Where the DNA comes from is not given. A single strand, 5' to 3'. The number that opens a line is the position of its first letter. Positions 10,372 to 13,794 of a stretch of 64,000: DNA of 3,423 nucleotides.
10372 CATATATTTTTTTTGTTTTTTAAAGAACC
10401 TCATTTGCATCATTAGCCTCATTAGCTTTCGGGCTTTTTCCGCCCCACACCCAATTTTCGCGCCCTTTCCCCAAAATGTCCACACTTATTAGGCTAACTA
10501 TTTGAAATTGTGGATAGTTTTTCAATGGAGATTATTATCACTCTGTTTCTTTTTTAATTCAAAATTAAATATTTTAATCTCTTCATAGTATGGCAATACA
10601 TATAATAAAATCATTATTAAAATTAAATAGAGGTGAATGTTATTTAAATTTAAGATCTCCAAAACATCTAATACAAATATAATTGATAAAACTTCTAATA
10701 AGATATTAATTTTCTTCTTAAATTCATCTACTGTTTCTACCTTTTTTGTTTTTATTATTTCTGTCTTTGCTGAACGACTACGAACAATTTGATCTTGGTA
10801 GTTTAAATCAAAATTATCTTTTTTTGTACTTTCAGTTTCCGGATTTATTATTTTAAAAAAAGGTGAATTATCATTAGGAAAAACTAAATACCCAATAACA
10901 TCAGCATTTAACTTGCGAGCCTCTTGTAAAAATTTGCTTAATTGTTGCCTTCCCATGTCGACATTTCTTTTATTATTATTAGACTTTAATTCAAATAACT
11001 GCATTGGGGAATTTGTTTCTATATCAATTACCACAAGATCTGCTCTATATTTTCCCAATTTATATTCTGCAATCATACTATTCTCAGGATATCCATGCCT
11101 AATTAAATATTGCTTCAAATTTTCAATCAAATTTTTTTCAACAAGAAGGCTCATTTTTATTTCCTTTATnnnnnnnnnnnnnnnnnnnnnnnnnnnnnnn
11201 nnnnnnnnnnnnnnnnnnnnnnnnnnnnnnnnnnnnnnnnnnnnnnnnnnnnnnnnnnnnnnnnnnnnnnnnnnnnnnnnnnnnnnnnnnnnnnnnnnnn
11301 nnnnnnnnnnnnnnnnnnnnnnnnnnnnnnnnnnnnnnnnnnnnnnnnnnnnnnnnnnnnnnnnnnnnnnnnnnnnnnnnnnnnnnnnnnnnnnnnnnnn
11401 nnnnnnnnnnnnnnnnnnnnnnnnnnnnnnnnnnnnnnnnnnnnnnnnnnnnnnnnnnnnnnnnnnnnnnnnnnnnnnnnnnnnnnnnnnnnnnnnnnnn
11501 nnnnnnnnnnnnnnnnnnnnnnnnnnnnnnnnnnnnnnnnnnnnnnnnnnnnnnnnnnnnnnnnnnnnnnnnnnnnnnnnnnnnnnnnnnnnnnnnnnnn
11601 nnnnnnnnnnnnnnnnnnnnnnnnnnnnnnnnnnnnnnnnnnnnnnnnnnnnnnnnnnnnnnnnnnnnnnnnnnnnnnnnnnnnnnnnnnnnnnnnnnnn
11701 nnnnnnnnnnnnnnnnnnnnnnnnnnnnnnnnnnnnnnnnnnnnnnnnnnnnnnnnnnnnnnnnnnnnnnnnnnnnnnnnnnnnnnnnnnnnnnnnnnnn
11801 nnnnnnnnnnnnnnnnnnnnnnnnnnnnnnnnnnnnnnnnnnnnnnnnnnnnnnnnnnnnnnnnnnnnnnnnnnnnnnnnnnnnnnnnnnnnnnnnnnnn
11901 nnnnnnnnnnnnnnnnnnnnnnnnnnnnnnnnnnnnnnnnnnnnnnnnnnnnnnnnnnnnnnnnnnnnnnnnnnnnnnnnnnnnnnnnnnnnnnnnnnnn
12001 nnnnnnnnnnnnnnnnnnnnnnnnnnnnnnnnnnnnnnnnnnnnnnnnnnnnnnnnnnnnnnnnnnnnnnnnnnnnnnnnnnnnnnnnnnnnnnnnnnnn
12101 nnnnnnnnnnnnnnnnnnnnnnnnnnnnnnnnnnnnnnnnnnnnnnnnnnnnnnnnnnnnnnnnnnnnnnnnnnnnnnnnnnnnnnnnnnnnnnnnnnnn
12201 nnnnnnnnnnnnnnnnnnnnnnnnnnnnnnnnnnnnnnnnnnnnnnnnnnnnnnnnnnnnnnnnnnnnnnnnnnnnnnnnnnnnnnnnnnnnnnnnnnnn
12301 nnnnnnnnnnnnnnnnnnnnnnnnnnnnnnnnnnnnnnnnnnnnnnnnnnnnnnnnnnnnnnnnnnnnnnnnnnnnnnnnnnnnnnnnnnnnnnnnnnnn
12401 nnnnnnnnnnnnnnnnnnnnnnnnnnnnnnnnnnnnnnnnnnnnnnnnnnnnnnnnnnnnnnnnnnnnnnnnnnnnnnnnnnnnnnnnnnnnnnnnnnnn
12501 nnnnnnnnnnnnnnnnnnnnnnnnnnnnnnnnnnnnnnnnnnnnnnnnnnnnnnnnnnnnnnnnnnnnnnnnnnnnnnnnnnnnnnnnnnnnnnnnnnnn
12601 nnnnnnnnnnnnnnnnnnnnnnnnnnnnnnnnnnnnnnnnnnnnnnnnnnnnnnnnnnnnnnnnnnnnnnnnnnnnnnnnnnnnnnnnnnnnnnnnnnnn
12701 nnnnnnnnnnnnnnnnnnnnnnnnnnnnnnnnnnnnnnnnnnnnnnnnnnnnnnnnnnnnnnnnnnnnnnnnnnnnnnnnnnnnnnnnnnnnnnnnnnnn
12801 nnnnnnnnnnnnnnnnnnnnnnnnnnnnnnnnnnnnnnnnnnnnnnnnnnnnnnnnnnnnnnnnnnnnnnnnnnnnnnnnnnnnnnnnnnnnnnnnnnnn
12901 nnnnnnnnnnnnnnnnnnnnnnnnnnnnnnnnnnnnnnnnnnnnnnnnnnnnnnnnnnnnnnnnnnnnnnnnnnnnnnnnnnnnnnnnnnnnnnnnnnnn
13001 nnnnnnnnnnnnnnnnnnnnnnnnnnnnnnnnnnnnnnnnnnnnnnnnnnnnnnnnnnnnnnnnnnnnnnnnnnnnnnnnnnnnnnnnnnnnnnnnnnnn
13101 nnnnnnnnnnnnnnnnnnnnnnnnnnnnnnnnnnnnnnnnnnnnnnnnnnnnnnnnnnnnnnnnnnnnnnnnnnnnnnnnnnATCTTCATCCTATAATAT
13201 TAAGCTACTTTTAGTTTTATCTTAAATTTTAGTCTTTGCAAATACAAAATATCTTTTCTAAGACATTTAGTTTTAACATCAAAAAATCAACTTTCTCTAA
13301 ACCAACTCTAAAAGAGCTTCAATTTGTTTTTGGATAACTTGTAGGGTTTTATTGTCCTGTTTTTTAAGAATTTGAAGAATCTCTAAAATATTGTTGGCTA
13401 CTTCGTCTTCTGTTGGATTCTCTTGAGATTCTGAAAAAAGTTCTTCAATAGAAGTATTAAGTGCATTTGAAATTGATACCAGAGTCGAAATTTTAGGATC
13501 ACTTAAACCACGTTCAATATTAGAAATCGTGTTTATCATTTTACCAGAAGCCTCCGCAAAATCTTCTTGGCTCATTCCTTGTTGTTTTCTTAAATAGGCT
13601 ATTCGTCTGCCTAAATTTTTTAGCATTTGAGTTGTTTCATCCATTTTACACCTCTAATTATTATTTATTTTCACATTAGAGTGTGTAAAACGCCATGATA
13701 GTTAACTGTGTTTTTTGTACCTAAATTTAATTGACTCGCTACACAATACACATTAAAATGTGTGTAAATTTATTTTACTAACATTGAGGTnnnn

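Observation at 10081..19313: P4-like ~9.1 kb integrative element in tRNA-Trp, splitting the canonical tuf / tRNA-Trp / secE cluster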

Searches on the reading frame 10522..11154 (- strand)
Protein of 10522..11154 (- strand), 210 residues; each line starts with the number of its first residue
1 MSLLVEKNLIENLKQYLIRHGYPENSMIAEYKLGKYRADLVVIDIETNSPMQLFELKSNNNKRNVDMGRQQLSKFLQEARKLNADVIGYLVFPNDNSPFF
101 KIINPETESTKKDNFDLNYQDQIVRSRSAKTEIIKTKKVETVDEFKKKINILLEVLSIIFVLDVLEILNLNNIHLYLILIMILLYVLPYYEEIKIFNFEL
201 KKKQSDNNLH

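Call 7: search_protein_families(library=pfam, proteins=[window:10522-11154:-], max_evalue=0.01)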
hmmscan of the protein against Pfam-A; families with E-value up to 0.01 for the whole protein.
window:10522-11154:- (210 aa): 1 family
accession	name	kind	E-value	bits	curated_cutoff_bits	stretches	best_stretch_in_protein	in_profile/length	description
PF15650.12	Tox-REase-9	-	0.00041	21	27.3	1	14-82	14-76/88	Restriction endonuclease fold toxin 9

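Call 9: search_protein_families(library=padloc, proteins=[window:10522-11154:-], max_evalue=0.01)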
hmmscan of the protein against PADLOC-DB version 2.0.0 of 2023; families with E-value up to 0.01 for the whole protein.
window:10522-11154:- (210 aa): 0 families

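Call 10: search_protein_families(library=phrogs, proteins=[window:10522-11154:-], max_evalue=0.001)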
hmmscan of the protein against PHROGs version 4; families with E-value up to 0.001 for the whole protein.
window:10522-11154:- (210 aa): 0 families

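Call 46: search_protein_families(library=ncbifam, proteins=[window:10522-11154:-], max_evalue=0.001)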
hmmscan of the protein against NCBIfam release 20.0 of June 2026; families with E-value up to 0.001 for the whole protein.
window:10522-11154:- (210 aa): 0 families

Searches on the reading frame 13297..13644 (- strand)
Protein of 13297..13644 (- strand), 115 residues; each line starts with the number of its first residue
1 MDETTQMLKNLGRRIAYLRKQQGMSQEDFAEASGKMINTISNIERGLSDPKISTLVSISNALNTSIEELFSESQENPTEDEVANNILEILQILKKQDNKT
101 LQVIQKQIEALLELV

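Call 7: search_protein_families(library=pfam, proteins=[window:13297-13644:-], max_evalue=0.01)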
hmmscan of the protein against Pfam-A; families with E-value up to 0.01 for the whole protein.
window:13297-13644:- (115 aa): 6 families
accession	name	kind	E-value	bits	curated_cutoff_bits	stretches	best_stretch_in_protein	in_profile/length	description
PF01381.28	HTH_3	-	1.4e-16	60.7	23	1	15-69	1-55/55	Helix-turn-helix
PF12844.13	HTH_19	-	1.8e-10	41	30.2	1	12-71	1-60/64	Helix-turn-helix domain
PF13560.12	HTH_31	-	5.8e-09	36.6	27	1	11-68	2-60/64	Helix-turn-helix domain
PF13443.12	HTH_26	-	7e-06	26.6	22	1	15-71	2-59/63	Cro/C1-type HTH DNA-binding domain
PF16133.10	DUF4844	-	0.0057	17.3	25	1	32-96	14-76/117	Domain of unknown function (DUF4844)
PF02374.21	ArsA_ATPase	-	0.0085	15.8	24.3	0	4-98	158-251/305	Anion-transporting ATPase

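Call 9: search_protein_families(library=padloc, proteins=[window:13297-13644:-], max_evalue=0.01)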
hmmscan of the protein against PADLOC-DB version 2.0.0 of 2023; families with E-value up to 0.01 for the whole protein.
window:13297-13644:- (115 aa): 22 families
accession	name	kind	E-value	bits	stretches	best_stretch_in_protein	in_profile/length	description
PDLC02926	HTH_VI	-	2e-13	48.4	1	10-94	1-89/92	-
PDLC04142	capH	-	8.2e-09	34.5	1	7-111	3-98/103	capH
PDLC03954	RmrA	-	2.2e-08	31.4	1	5-81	5-81/380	-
PDLC04762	PDC-M64C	-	1.7e-07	29.2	1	13-76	30-93/97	-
PDLC04775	PDC-M69A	-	2.3e-07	29.3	1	7-114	4-107/113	-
PDLC03949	RmrA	-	2.4e-07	28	1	13-83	5-75/363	-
PDLC03671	Control_protein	-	5.3e-07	27.8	1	16-71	20-75/84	control protein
PDLC03951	RmrA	-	5.3e-07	26.9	1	12-100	10-98/400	-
PDLC03665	Control_protein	-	7.2e-07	27.4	1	11-72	9-71/77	control protein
PDLC04760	PDC-M64C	-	9.7e-07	27.1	1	10-69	26-85/93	-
PDLC03666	Control_protein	-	1.7e-06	26.3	1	10-71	6-67/77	control protein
PDLC03946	RmrA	-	4e-06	23.8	1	13-85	5-77/357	-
PDLC03952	RmrA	-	6.1e-06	23.3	1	13-80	25-91/395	-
PDLC03944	RmrA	-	1.1e-05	22.7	1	12-73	8-68/384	-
PDLC03664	Control_protein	-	4.7e-05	21.8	1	8-70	11-73/74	control protein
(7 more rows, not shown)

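Call 10: search_protein_families(library=phrogs, proteins=[window:13297-13644:-], max_evalue=0.001)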
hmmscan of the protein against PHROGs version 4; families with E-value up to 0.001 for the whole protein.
window:13297-13644:- (115 aa): 21 families
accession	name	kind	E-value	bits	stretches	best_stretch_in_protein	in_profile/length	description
phrog_8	-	transcription regulation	5.3e-17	63.3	1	1-95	67-150/346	transcriptional regulator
phrog_5823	-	transcription regulation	1.2e-14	55.4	1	7-84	3-82/404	transcriptional regulator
phrog_4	-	transcription regulation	3.6e-14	53.5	1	7-92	133-205/400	transcriptional repressor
phrog_3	-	transcription regulation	4.2e-14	54.1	1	4-92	82-168/430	transcriptional repressor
phrog_1373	-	transcription regulation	2.2e-12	48.3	1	11-84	64-136/166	transcriptional regulator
phrog_2967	-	transcription regulation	6.5e-11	43.2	1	5-99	5-96/225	transcriptional regulator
phrog_2328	-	transcription regulation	9.1e-11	42.7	1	9-80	14-85/128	transcriptional repressor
phrog_2439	-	transcription regulation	8e-10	39.1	1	11-80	8-76/367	transcriptional regulator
phrog_7241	-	transcription regulation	7.2e-07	30.3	1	13-69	64-120/122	transcriptional regulator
phrog_2104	-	unknown function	2.2e-06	28.8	1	14-55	43-84/103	-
phrog_3037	-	transcription regulation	3e-06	28.2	1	11-101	27-101/189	transcriptional repressor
phrog_2339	-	DNA, RNA and nucleotide metabolism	3.1e-06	28.1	1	5-72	20-88/98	HTH DNA binding protein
phrog_147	-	transcription regulation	6e-06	27.6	1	9-59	3-54/100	transcriptional regulator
phrog_3557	-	transcription regulation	3.1e-05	25.2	1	24-100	26-98/142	transcriptional regulator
phrog_7396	-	unknown function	8.6e-05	23.3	1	5-85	10-95/227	-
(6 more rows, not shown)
